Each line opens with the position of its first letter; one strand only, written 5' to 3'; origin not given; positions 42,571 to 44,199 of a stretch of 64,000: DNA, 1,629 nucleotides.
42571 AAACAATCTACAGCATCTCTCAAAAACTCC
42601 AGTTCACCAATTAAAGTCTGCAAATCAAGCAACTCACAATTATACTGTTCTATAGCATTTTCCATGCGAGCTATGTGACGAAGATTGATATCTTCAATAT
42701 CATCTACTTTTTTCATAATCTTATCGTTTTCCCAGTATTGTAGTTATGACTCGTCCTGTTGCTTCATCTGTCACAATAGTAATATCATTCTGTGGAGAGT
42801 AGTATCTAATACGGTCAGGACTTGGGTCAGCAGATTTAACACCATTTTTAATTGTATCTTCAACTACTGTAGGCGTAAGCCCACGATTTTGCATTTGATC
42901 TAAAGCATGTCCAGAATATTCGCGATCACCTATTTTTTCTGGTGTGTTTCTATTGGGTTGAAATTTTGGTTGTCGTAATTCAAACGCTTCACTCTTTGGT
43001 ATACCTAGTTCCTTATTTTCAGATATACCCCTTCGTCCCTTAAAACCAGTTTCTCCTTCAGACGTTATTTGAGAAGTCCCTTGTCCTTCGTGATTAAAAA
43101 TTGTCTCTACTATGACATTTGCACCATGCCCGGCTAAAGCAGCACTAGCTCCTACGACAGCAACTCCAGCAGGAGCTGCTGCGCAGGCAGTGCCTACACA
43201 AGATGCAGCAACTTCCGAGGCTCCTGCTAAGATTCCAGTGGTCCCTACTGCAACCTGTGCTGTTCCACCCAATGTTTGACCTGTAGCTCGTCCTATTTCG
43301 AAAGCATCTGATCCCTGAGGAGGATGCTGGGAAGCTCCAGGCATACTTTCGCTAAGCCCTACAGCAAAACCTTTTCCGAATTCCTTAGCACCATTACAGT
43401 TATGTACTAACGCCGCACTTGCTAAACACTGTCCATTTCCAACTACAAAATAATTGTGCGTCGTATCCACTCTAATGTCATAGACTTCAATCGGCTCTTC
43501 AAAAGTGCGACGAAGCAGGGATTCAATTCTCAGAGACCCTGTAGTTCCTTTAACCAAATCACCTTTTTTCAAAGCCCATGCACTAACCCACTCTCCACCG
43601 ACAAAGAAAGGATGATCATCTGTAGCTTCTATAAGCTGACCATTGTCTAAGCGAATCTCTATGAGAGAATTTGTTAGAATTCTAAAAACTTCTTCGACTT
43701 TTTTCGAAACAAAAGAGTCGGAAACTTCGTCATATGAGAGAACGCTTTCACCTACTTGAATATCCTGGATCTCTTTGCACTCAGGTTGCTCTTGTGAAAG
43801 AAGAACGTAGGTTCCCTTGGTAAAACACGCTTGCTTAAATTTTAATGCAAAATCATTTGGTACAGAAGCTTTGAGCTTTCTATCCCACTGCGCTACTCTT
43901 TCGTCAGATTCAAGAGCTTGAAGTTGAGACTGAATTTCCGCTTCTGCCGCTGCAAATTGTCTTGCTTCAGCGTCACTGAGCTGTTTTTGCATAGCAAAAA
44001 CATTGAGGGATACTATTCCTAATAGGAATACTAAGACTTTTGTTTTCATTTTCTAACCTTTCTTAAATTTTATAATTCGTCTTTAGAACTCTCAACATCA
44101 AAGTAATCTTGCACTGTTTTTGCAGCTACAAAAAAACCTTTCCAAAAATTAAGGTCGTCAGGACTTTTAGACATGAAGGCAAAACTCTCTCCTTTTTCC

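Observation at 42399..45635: Candidate novel toxin system: papain-fold peptidase, secreted Hint-domain toxin and small immunity-like protein in one minus-strand cassette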

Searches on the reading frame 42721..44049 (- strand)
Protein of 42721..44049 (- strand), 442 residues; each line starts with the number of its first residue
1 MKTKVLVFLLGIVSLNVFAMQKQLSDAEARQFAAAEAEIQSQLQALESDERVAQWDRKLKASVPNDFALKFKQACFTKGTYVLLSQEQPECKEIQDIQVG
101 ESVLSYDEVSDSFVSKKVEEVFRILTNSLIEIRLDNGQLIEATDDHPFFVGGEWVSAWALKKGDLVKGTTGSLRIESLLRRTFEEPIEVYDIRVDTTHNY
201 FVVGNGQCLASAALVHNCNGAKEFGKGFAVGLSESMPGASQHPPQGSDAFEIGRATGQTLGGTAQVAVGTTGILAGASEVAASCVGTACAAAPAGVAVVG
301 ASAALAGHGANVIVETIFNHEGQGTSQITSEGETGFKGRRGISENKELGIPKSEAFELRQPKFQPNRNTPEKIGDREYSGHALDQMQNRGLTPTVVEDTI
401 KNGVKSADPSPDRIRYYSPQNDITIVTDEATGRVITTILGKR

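Call 3: search_protein_families(library=pfam, proteins=[window:42721-44049:-], max_evalue=1)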
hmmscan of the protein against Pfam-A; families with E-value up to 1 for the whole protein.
window:42721-44049:- (442 aa): 9 families
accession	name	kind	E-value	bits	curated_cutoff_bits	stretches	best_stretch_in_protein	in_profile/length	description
PF07591.16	PT-HINT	-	4.5e-16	59.8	27.7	1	92-217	9-136/137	Pretoxin HINT domain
PF14890.11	Intein_splicing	-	9.1e-11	42.2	35.8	1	88-166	7-92/155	Intein splicing domain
PF14076.12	DUF4258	-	3.2e-05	24.6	25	1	378-412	1-27/71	Domain of unknown function (DUF4258)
PF05203.21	Hom_end_hint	-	0.0011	19.5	32.1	1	75-111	1-35/228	Hom_end-associated Hint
PF01079.26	Hint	-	0.0014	18.7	29.7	1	73-150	11-88/213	Hint module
PF14623.11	Vint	-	0.013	15.8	27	1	74-157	1-73/166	Hint-domain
PF08517.17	AXH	-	0.02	15.8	33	1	76-154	1-86/116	Ataxin-1 and HBP1 module (AXH)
PF21652.2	YDR124W_N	-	0.18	12.2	27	1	100-131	30-60/67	YDR124W, N-terminal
PF12106.13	Colicin_E5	-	0.19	12.5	25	1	384-414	11-41/88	Colicin E5 ribonuclease domain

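Call 4: search_protein_families(library=ncbifam, proteins=[window:42721-44049:-], max_evalue=1)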
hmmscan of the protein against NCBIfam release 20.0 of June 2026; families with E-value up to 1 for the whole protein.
window:42721-44049:- (442 aa): 9 families
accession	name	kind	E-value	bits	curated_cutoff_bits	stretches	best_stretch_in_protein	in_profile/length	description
TIGR01445.1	intein_Nterm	domain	7.4e-08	33.3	24.5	1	75-150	1-83/83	intein N-terminal splicing region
NF011418.0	PRK14845.1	equivalog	0.0013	16.5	756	1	76-166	45-130/1049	translation initiation factor IF-2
TIGR01443.1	intein_Cterm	domain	0.0017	18.6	15.6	1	188-210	1-21/24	intein C-terminal splicing region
NF005852.0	PRK07773.1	equivalog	0.002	16.4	780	1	74-164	397-488/886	replicative DNA helicase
NF038162.1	RtcB_rel_intein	exception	0.0071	14.3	1150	1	71-166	91-187/961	intein-containing RtcB family protein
NF011302.0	PRK14714.1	equivalog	0.016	12.7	1791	1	93-221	973-1104/1350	DNA-directed DNA polymerase II large subunit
NF011303.0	PRK14715.1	equivalog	0.023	11.7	1585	1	99-151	940-993/1627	DNA-directed DNA polymerase II large subunit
NF003158.0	PRK04132.1-3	equivalog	0.038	11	1750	1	114-167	689-744/1437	replication factor C small subunit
NF052663.1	RtcB_rel_intein2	exception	0.16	10.7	1050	1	74-163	77-167/626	intein-containing RctB family protein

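Call 8: search_protein_families(library=padloc, proteins=[window:42721-44049:-], max_evalue=1)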
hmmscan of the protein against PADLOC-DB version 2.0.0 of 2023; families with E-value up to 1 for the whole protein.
window:42721-44049:- (442 aa): 0 families

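Call 9: find_homologous_proteins(query=window:42721-44049:-)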
Query window:42721-44049:- (442 aa): 4 proteins with E <= 0.001 among 8000 candidates.
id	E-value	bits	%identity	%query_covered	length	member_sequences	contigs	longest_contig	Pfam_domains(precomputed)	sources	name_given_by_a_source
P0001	1.8e-290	981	100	100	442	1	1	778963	PF07591.16,PF14076.13,PF14890.12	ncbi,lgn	-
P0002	9.5e-21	92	42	24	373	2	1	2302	PF07591.16,PF13403.12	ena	-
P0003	1.3e-17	82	43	35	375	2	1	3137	-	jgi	-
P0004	1.6e-13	69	46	24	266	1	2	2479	PF14076.13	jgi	jgi:hypothetical protein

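Call 10: find_encoding_contigs(protein=P0001, flank=10000, max_places=4)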
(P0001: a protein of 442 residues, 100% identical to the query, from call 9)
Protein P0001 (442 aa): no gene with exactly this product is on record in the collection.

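Call 12: list_cluster_members(proteins=[window:42724-44049:-, window:42402-42716:-, window:44073-44963:-, window:45027-45635:-, window:46679-47980:+, window:46081-46665:+])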
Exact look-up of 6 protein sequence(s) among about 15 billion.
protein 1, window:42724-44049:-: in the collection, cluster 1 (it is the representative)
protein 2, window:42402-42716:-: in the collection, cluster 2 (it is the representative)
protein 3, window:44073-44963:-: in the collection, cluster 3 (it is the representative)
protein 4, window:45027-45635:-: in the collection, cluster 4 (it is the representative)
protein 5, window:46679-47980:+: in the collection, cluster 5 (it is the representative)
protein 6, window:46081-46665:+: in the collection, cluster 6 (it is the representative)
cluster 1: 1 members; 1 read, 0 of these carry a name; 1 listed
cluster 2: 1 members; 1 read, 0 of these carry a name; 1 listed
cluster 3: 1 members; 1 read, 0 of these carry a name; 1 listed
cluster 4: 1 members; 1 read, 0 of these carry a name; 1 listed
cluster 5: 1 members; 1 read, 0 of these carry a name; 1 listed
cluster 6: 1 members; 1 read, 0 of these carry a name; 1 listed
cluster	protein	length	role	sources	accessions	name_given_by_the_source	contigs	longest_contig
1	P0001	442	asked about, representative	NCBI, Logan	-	-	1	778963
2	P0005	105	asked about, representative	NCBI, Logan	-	-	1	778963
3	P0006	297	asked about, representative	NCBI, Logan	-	-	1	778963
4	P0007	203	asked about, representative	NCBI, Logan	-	-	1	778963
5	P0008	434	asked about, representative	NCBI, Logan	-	-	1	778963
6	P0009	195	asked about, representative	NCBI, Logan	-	-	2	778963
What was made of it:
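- Checked: Both halves are recorded as separate proteins in NCBI and in the independent Logan assembly (call 12).
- Tried and rejected: The exact proteins are singleton clusters from one 779-kb contig (call 12).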

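Call 25: find_related_loci(query=A2, collection=metagenome_contigs, flank=6000)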
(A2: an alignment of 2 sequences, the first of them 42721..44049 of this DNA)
Query A2 (442 aa) in metagenome_contigs; peptide patterns used: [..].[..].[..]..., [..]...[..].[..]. (x = any residue, [..] = any of these).
339 stretches matched a pattern, but none encodes a relative of the query by tblastn (E <= 1e-3).

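Call 28: find_encoding_contigs(protein=P0002, flank=5000, max_places=3)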
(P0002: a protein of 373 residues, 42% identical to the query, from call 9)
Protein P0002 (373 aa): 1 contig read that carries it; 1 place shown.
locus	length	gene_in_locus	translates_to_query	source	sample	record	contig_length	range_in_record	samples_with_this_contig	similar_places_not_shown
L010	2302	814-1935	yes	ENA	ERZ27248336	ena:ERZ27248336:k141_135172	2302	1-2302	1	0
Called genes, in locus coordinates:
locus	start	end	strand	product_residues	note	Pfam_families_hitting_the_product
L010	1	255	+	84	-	?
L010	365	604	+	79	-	-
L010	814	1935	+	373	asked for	PF07591:PT-HINT, PF13403:Hint_2 (faint)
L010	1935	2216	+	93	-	-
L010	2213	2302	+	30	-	?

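Call 29: find_encoding_contigs(protein=P0003, flank=5000, max_places=3)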
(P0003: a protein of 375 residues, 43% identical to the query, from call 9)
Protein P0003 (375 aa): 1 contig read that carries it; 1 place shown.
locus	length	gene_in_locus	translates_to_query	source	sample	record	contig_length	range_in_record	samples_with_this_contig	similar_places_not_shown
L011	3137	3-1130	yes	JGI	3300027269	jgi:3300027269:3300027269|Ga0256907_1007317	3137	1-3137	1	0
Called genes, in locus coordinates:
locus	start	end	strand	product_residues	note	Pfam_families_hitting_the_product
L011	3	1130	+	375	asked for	?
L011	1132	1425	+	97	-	-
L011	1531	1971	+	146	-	-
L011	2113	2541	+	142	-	PF13340:DUF4096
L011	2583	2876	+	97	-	PF01609:DDE_Tnp_1 (weak), PF13586:DDE_Tnp_1_2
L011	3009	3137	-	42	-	?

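Call 30: find_encoding_contigs(protein=P0004, flank=5000, max_places=3)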
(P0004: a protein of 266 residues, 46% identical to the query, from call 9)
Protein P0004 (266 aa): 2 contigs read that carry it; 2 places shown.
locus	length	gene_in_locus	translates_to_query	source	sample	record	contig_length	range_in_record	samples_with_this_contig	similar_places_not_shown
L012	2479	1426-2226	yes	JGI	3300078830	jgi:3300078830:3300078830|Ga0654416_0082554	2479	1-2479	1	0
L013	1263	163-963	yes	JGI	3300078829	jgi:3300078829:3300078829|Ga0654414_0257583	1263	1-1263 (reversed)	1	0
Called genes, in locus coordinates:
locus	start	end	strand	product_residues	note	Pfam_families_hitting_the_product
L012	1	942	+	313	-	?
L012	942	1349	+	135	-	-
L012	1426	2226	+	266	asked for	PF14076:DUF4258 (weak)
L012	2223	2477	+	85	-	?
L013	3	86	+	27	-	?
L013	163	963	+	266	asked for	PF14076:DUF4258 (weak)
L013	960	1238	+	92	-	-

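Call 36: search_protein_families(library=pfam, proteins=[L010:1935-2213:+, L011:1132-1422:+, L013:960-1235:+], max_evalue=1)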
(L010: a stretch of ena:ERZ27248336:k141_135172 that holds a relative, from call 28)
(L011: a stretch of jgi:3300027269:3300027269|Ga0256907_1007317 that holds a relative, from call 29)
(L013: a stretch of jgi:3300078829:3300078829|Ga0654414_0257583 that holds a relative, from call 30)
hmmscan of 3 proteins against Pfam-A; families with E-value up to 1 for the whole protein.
L010:1935-2213:+ (93 aa): 2 families
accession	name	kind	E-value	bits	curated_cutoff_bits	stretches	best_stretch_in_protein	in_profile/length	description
PF25135.1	DUF7822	-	0.023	15.1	27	1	37-87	19-67/140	Domain of unknown function (DUF7822)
PF16671.10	ACD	-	0.2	10.4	27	1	17-61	236-279/386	Actin cross-linking domain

L011:1132-1422:+ (97 aa): 0 families

L013:960-1235:+ (92 aa): 0 families

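Call 93: search_protein_families(library=pfam, proteins=[P0002, P0003, P0004], max_evalue=0.1)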
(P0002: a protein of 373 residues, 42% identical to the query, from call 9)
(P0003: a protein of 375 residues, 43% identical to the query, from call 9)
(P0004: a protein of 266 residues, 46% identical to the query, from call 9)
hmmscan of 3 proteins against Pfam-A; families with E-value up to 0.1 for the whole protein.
P0002 (373 aa): 7 families
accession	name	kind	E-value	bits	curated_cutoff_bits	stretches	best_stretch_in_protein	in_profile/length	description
PF07591.16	PT-HINT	-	7.2e-22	78.6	27.7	1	130-261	2-137/137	Pretoxin HINT domain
PF13403.11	Hint_2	-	1.3e-07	32.6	28.4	1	122-155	1-34/147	Hint domain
PF14076.12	DUF4258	-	2.8e-05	24.8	25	1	309-367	1-69/71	Domain of unknown function (DUF4258)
PF08517.17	AXH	-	7.2e-05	23.7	33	1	124-204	1-86/116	Ataxin-1 and HBP1 module (AXH)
PF01079.26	Hint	-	0.00027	21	29.7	1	119-199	9-88/213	Hint module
PF14890.11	Intein_splicing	-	0.00079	19.7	35.8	1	130-216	2-92/155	Intein splicing domain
PF05203.21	Hom_end_hint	-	0.0019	18.7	32.1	1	123-155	1-34/228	Hom_end-associated Hint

P0003 (375 aa): 1 family
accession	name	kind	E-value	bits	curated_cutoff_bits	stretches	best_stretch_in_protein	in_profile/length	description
PF14076.12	DUF4258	-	0.019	15.7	25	1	310-335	1-26/71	Domain of unknown function (DUF4258)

P0004 (266 aa): 2 families
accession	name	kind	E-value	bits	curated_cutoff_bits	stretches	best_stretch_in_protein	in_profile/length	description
PF14076.12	DUF4258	-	6e-06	26.9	25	1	203-251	1-57/71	Domain of unknown function (DUF4258)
PF22638.1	FlgK_D1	-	0.011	15.7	28.6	1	12-75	20-82/233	Flagellar hook-associated protein FlgK helical domain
